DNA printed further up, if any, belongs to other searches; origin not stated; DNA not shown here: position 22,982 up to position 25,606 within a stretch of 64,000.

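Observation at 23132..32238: TetR-OMF-MFP-RND efflux operon translationally coupled to an octaheme cytochrome c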

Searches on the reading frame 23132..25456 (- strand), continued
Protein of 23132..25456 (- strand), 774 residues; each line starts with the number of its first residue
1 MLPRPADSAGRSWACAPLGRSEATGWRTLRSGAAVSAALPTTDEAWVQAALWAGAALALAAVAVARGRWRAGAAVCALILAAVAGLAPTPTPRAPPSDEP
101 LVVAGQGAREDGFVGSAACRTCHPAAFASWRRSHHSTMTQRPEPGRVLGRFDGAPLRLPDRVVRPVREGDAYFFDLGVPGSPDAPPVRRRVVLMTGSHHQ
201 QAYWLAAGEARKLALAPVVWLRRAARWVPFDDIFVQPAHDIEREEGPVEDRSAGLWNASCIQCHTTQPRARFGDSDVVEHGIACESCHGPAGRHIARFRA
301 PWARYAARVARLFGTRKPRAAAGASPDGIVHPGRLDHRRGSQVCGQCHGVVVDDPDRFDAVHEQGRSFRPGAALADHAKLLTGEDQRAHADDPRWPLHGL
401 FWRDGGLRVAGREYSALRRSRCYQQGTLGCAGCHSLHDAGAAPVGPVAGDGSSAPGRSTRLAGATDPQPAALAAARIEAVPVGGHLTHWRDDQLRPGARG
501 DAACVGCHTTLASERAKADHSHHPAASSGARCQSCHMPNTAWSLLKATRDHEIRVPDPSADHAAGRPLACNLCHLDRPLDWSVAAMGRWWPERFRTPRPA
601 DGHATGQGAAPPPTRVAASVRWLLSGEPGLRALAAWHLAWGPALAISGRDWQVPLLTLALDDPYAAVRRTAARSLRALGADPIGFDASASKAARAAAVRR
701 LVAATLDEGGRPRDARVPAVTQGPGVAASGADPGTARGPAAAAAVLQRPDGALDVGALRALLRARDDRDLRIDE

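Call 61: search_protein_families(library=ncbifam, proteins=[L082:11968-13692:+, L049:11761-12279:+], max_evalue=1)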
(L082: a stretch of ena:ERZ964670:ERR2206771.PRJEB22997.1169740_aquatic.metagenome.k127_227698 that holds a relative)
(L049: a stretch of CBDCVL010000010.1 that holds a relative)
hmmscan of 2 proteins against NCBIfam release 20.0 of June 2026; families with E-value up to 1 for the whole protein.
L082:11968-13692:+ (574 aa): 1 family
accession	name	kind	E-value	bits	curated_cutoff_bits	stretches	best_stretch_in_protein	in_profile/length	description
TIGR03939.1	PGA_TPR_OMP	equivalog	0.1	10.8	366.65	1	432-549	89-206/800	poly-beta-1,6 N-acetyl-D-glucosamine export porin PgaA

L049:11761-12279:+ (173 aa): 0 families

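Call 72: find_encoding_contigs(protein=P0053, flank=8000, max_places=1)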
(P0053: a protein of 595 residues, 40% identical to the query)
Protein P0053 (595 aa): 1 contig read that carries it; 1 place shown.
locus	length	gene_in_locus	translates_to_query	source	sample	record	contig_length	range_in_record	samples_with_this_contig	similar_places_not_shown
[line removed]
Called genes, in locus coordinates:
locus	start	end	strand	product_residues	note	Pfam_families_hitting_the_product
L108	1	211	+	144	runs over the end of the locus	PF13279:4HBT_2, PF03061:4HBT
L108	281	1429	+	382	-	PF04285:DUF444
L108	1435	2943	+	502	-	PF04293:SpoVR, PF24755:SpoVR_C (weak)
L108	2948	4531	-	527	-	-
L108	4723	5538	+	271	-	PF00481:PP2C (weak), PF13672:PP2C_2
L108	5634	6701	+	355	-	-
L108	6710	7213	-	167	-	PF06052:3-HAO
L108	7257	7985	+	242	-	PF00753:Lactamase_B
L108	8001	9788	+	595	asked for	PF14522:Cytochrome_C7 (faint), PF02335:Cytochrom_C552 (faint), PF09699:Paired_CXXCH_1 (weak)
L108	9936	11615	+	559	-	PF07626:PSD3, PF07637:PSD5, PF07631:PSD4, PF07627:PSCyt3, PF07624:PSD2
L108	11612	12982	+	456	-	PF07586:HXXSHH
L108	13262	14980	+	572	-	PF07583:PSCyt2 (weak)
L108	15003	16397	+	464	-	PF07394:DUF1501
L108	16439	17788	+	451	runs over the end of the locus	PF07635:PSCyt1 (faint)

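Call 73: find_encoding_contigs(protein=P0006, flank=8000, max_places=1)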
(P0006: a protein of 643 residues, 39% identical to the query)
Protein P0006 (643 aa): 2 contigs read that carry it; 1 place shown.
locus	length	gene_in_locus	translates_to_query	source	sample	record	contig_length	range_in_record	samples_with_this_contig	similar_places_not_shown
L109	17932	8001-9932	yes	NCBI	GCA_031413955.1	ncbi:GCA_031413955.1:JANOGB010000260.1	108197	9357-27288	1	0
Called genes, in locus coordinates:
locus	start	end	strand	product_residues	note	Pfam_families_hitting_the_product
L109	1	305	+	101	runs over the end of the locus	-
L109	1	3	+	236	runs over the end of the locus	-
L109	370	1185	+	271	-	PF04055:Radical_SAM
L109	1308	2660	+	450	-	PF00005:ABC_tran (faint), PF00025:Arf (faint), PF01926:MMR_HSR1, PF02421:FeoB_N, PF00009:GTP_EFTU (weak), PF01926:MMR_HSR1, PF02421:FeoB_N (weak), PF14714:KH_dom-like, +6 more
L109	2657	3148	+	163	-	-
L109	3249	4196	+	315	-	PF01061:ABC2_membrane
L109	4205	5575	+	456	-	PF00005:ABC_tran, PF13304:AAA_21 (faint)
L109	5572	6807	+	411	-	PF00535:Glycos_transf_2, PF13641:Glyco_tranf_2_3 (weak)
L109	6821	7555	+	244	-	PF02585:PIG-L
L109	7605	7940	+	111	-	PF04342:DMT_6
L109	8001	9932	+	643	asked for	PF02335:Cytochrom_C552 (faint), PF09699:Paired_CXXCH_1 (faint), PF14522:Cytochrome_C7 (faint), PF14537:Cytochrom_c3_2 (faint)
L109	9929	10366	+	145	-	-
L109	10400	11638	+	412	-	PF13439:Glyco_transf_4, PF13579:Glyco_trans_4_4, PF20706:GT4-conflict (weak), PF00534:Glycos_transf_1, PF13692:Glyco_trans_1_4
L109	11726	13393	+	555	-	PF02585:PIG-L, PF00535:Glycos_transf_2, PF10111:Glyco_tranf_2_2 (weak), PF13641:Glyco_tranf_2_3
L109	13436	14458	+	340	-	PF08545:ACP_syn_III, PF08541:ACP_syn_III_C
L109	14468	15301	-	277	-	PF00892:EamA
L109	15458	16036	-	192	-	PF04542:Sigma70_r2, PF08281:Sigma70_r4_2, PF04545:Sigma70_r4 (weak)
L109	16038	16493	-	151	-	PF00903:Glyoxalase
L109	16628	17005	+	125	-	PF03992:ABM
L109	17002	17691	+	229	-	PF10294:Methyltransf_16, PF13489:Methyltransf_23, PF13649:Methyltransf_25 (weak), PF08241:Methyltransf_11 (weak), PF08242:Methyltransf_12 (weak)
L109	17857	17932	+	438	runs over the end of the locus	PF00437:T2SSE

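Call 78: search_protein_families(library=pfam, proteins=[L018:2843-4051:+, L038:9509-9871:+, L052:6853-8316:+, L052:8329-9744:+, L053:8519-9832:-, L053:12964-15321:+, L076:6934-8307:+, L076:8378-9778:+, L018:6725-8926:-, L038:12229-14640:-], max_evalue=0.001)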
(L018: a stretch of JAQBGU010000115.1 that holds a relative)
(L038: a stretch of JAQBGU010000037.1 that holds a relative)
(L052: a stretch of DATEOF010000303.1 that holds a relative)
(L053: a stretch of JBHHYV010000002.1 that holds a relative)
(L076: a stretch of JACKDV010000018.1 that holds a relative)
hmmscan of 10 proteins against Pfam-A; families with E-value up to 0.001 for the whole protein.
L018:2843-4051:+ (402 aa): 2 families
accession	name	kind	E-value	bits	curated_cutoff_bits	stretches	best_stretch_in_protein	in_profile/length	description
PF13472.12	Lipase_GDSL_2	-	1.6e-11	45.5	32.9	1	174-378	1-173/178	GDSL-like Lipase/Acylhydrolase family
PF00657.28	Lipase_GDSL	-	7.5e-07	29.9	23.6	1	172-386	1-206/208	GDSL-like Lipase/Acylhydrolase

L038:9509-9871:+ (120 aa): 1 family
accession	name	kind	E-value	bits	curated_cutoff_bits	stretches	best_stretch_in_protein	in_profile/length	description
PF00903.31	Glyoxalase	-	3.5e-08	34.3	20.6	1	32-85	1-51/121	Glyoxalase/Bleomycin resistance protein/Dioxygenase superfamily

L052:6853-8316:+ (487 aa): 5 families
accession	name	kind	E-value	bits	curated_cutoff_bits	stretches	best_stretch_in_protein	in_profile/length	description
PF14450.12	FtsA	-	1.3e-53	181.2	31.8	2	276-443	1-127/127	Cell division protein FtsA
PF02491.25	SHS2_FTSA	-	6.7e-30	103.7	25.4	1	154-231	1-79/79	SHS2 domain inserted in FTSA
PF06723.19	MreB_Mbl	-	1.4e-13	50.9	27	1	270-421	142-304/327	MreB/Mbl protein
PF11104.14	PilM_2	-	5.1e-08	32.7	27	1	227-329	128-236/340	Type IV pilus assembly protein PilM;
PF06277.17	EutA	-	4.1e-05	23.1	27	1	269-312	139-182/475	Ethanolamine utilisation protein EutA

L052:8329-9744:+ (471 aa): 3 families
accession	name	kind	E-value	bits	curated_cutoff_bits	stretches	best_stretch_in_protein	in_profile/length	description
PF00091.31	Tubulin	-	1.2e-49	169.7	33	1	43-203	1-189/190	Tubulin/FtsZ family, GTPase domain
PF12327.13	FtsZ_C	-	1.4e-31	109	27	1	252-347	1-95/95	FtsZ family, C-terminal domain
PF13809.12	Tubulin_2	-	0.00041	20.1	27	0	100-187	116-235/356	Tubulin like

L053:8519-9832:- (437 aa): 2 families
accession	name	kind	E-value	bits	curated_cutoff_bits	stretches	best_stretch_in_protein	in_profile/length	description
PF02958.26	EcKL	-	1.8e-19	70.7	22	1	156-339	85-288/294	Ecdysteroid kinase-like family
PF01636.29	APH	-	4.8e-09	36.8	23.2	1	171-333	80-230/239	Phosphotransferase enzyme family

L053:12964-15321:+ (785 aa): 4 families
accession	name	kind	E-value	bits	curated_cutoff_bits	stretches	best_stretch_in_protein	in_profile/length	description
PF00072.30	Response_reg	-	8e-25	87.6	30.2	1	666-781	1-111/111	Response regulator receiver domain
PF02518.31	HATPase_c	-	1e-24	87.5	26.4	1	518-628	2-107/111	Histidine kinase-, DNA gyrase B-, and HSP90-like ATPase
PF00512.31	HisKA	-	4.6e-15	55.9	26.9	1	404-469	1-65/66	His Kinase A (phospho-acceptor) domain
PF00672.30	HAMP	-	1.2e-13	51.6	25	1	343-392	3-52/53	HAMP domain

L076:6934-8307:+ (457 aa): 0 families

L076:8378-9778:+ (466 aa): 3 families
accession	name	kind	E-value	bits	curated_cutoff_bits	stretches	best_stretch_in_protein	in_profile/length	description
PF14522.11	Cytochrome_C7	-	1.8e-07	31.3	24.8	0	112-154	13-54/67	Cytochrome c7 and related cytochrome c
PF13435.11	Cytochrome_C554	-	2.3e-07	32.1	20.8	1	67-149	1-84/84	Cytochrome c554 and c-prime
PF22113.1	Mtrc-MtrF_II-IV_dom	-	4.7e-06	26.7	30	0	139-248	79-166/176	Outer membrane cytochrome MtrC/MtrF-like, domains II/IV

L018:6725-8926:- (733 aa): 2 families
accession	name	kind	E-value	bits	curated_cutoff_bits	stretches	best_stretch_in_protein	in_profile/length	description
PF00884.28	Sulfatase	-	2.8e-44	152.1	25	1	306-610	1-299/301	Sulfatase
PF01663.27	Phosphodiest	-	5.7e-06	26.6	23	0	312-371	5-61/342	Type I phosphodiesterase / nucleotide pyrophosphatase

L038:12229-14640:- (803 aa): 1 family
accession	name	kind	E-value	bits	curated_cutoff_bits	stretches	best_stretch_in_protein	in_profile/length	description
PF12228.14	DUF3604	-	3.8e-24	85.5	20.4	1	482-598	322-412/591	Protein of unknown function (DUF3604)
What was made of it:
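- Tried and rejected: It is not: neighbours are heterogeneous and include FtsA/FtsZ, a lipase, a sulfatase, a kinase and another cytochrome (call 78).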
